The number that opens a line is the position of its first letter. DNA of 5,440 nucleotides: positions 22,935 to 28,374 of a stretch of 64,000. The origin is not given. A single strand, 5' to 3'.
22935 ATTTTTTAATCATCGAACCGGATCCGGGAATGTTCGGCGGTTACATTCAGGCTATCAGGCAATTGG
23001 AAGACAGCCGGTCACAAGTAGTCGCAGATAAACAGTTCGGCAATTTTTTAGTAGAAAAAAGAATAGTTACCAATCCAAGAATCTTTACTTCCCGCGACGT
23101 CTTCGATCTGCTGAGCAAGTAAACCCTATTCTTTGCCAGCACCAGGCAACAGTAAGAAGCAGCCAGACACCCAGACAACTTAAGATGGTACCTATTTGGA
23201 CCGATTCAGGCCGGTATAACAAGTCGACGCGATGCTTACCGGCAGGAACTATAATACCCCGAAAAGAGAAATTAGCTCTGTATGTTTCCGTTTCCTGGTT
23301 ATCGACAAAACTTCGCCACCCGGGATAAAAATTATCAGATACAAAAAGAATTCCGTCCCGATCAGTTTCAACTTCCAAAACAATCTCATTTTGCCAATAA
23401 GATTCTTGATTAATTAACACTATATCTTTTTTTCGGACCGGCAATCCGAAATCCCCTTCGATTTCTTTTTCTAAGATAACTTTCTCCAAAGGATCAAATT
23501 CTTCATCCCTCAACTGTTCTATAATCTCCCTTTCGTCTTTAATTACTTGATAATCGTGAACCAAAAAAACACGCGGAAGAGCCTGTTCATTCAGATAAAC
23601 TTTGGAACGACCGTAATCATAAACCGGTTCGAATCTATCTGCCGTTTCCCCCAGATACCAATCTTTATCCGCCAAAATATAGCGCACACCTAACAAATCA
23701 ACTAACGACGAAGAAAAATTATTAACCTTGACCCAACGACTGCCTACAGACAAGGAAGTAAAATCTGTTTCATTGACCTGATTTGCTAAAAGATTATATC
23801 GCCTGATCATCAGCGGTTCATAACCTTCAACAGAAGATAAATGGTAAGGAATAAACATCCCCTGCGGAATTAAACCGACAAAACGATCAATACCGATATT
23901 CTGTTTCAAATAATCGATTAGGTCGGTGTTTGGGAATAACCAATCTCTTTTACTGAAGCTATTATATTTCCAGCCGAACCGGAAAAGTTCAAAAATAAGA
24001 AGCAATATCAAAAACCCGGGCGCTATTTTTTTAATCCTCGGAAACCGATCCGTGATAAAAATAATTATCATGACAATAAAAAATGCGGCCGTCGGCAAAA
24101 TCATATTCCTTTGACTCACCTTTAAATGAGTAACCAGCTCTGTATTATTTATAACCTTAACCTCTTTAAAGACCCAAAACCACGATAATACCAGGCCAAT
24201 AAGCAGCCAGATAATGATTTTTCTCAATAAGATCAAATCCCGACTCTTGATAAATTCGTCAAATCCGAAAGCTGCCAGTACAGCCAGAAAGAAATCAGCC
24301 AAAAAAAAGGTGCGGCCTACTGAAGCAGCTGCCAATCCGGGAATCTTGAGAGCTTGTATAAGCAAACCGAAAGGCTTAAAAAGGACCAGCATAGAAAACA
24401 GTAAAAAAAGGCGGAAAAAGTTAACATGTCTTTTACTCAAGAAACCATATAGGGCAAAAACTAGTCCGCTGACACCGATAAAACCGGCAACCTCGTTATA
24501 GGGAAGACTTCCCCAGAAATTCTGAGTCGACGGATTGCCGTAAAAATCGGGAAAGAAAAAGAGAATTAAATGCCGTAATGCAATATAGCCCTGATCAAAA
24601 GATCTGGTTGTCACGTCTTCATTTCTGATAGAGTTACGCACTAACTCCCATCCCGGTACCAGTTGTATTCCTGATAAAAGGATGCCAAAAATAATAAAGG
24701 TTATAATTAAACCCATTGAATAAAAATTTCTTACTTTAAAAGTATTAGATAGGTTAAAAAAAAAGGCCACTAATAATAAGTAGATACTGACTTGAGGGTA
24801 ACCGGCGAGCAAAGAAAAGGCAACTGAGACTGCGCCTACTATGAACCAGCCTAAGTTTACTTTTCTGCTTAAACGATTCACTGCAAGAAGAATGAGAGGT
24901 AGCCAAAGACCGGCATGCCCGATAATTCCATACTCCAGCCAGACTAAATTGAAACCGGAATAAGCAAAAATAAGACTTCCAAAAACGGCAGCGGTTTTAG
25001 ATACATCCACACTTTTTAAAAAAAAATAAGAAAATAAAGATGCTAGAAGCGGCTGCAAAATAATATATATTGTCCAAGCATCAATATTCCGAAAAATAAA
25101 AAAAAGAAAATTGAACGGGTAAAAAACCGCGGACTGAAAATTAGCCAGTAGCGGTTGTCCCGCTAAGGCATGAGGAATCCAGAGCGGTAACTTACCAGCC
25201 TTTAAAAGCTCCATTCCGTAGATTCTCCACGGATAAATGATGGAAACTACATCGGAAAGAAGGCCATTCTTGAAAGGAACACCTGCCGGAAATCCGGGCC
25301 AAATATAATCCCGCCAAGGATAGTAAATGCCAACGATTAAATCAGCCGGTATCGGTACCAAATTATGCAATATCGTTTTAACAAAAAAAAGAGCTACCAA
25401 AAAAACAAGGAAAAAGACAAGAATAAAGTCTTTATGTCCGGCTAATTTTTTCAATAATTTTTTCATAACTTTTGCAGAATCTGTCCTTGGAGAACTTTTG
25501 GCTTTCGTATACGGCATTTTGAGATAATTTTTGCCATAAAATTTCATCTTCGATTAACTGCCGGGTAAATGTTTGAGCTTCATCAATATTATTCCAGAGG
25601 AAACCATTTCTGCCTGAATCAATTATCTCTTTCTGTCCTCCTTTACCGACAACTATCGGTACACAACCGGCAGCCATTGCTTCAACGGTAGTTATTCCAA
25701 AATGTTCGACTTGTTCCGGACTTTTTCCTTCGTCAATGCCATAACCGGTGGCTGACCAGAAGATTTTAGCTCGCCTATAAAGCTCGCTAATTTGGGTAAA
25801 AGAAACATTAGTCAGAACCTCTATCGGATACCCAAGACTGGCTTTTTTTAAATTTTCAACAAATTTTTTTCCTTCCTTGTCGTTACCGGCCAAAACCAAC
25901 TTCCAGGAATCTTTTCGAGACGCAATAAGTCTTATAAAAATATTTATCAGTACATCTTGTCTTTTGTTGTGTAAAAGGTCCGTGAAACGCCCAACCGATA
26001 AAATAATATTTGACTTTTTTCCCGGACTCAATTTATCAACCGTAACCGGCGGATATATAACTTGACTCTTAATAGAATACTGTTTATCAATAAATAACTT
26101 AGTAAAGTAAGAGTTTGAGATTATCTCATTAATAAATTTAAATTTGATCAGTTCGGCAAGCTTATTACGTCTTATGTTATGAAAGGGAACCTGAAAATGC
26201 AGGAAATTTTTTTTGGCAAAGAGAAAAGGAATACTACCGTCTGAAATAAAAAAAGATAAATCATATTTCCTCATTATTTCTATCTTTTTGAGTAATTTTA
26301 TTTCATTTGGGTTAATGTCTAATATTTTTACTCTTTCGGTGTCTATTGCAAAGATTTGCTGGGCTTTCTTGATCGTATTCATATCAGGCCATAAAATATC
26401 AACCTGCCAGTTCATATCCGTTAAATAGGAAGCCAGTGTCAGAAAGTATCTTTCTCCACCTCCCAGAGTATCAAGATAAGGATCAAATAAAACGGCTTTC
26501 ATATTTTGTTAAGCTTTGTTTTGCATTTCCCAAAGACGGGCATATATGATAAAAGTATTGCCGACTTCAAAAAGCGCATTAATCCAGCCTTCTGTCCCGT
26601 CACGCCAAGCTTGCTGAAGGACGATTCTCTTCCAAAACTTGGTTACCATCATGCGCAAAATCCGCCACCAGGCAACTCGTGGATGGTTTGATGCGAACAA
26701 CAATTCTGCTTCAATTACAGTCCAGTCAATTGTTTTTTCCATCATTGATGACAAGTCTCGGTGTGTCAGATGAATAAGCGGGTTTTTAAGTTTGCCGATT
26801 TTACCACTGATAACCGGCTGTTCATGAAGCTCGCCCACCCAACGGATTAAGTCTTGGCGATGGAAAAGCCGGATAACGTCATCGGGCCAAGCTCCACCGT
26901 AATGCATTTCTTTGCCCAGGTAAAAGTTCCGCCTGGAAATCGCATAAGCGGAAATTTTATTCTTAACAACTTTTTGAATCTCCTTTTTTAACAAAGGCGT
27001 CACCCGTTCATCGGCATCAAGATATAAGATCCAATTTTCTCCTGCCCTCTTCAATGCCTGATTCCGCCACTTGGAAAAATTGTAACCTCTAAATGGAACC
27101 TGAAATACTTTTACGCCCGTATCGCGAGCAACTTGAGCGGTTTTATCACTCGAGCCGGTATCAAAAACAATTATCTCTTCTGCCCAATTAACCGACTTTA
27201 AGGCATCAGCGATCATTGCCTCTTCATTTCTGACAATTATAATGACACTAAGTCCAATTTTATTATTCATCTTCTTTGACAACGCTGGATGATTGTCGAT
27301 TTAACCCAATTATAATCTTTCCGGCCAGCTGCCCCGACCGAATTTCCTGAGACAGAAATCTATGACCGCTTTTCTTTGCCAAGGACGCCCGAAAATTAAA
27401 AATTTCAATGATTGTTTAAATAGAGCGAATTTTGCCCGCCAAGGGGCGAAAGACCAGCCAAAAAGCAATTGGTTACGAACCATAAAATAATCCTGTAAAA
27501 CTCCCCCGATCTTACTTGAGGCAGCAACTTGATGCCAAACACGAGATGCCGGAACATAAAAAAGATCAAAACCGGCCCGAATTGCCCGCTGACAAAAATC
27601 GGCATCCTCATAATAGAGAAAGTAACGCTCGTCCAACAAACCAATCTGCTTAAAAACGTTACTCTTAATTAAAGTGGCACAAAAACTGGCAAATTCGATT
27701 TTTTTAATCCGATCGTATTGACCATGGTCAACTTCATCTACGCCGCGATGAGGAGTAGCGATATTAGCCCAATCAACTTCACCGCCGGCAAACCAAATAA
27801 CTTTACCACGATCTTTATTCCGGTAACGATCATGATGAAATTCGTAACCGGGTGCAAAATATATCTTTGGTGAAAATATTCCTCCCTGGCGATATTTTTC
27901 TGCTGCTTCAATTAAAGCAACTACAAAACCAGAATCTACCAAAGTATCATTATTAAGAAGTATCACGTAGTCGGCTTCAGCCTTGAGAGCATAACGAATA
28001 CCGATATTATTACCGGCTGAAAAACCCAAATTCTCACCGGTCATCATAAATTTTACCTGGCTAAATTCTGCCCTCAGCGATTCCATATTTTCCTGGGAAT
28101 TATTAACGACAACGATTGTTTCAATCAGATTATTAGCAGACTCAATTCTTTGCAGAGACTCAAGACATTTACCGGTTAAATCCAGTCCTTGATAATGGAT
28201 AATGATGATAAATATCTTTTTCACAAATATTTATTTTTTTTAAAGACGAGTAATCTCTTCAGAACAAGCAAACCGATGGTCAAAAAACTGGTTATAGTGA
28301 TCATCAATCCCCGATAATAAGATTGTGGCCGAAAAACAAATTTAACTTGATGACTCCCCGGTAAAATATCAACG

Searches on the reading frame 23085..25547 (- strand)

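Call 9: search_protein_families(library=pfam, proteins=[window:23085-25547:-], max_evalue=0.001)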
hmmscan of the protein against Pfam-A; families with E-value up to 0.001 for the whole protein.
window:23085-25547:- (820 aa): 1 family
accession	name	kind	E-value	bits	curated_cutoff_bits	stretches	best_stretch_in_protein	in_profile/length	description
PF09586.16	YfhO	-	1.6e-19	70.3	28.5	2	713-790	757-835/835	Bacterial membrane protein YfhO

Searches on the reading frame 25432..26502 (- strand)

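Call 9: search_protein_families(library=pfam, proteins=[window:25432-26502:-], max_evalue=0.001)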
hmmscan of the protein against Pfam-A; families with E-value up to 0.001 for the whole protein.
window:25432-26502:- (356 aa): 3 families
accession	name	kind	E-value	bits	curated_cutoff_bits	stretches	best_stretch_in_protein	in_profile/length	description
PF00534.26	Glycos_transf_1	-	2.5e-24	86.2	26.4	1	158-330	9-169/172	Glycosyl transferases group 1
PF13692.12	Glyco_trans_1_4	-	1.2e-17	65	27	1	165-317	2-137/142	Glycosyl transferases group 1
PF13439.12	Glyco_transf_4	-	0.00084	19.8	28.5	0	14-156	2-169/170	Glycosyltransferase Family 4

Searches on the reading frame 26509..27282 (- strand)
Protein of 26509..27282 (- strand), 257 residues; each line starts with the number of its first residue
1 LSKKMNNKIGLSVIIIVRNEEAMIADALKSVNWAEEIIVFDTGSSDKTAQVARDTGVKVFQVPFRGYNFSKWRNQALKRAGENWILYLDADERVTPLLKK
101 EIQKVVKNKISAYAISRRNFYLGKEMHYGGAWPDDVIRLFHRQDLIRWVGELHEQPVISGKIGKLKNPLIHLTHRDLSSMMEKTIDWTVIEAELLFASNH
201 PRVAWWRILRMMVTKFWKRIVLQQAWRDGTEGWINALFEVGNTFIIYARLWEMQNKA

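Call 9: search_protein_families(library=pfam, proteins=[window:26509-27282:-], max_evalue=0.001)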
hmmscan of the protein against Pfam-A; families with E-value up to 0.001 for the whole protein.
window:26509-27282:- (257 aa): 2 families
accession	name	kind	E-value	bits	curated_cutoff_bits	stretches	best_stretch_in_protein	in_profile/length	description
PF00535.33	Glycos_transf_2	-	5.2e-17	62.7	23.3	1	12-119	1-118/168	Glycosyl transferase family 2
PF13704.12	Glyco_tranf_2_4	-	3.4e-06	27.9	27.5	1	18-92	1-82/98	Glycosyl transferase family 2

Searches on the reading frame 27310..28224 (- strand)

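Call 9: search_protein_families(library=pfam, proteins=[window:27310-28224:-], max_evalue=0.001)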
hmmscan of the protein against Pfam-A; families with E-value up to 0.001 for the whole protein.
window:27310-28224:- (304 aa): 3 families
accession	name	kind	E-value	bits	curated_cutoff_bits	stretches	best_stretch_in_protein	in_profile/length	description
PF00535.33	Glycos_transf_2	-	1.1e-12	48.6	23.3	1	6-133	2-129/168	Glycosyl transferase family 2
PF13641.12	Glyco_tranf_2_3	-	2.9e-10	41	27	1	5-237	4-217/230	Glycosyltransferase like family 2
PF13632.12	Glyco_trans_2_3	-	7.6e-05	23.1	27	0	188-280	81-168/198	Glycosyl transferase family group 2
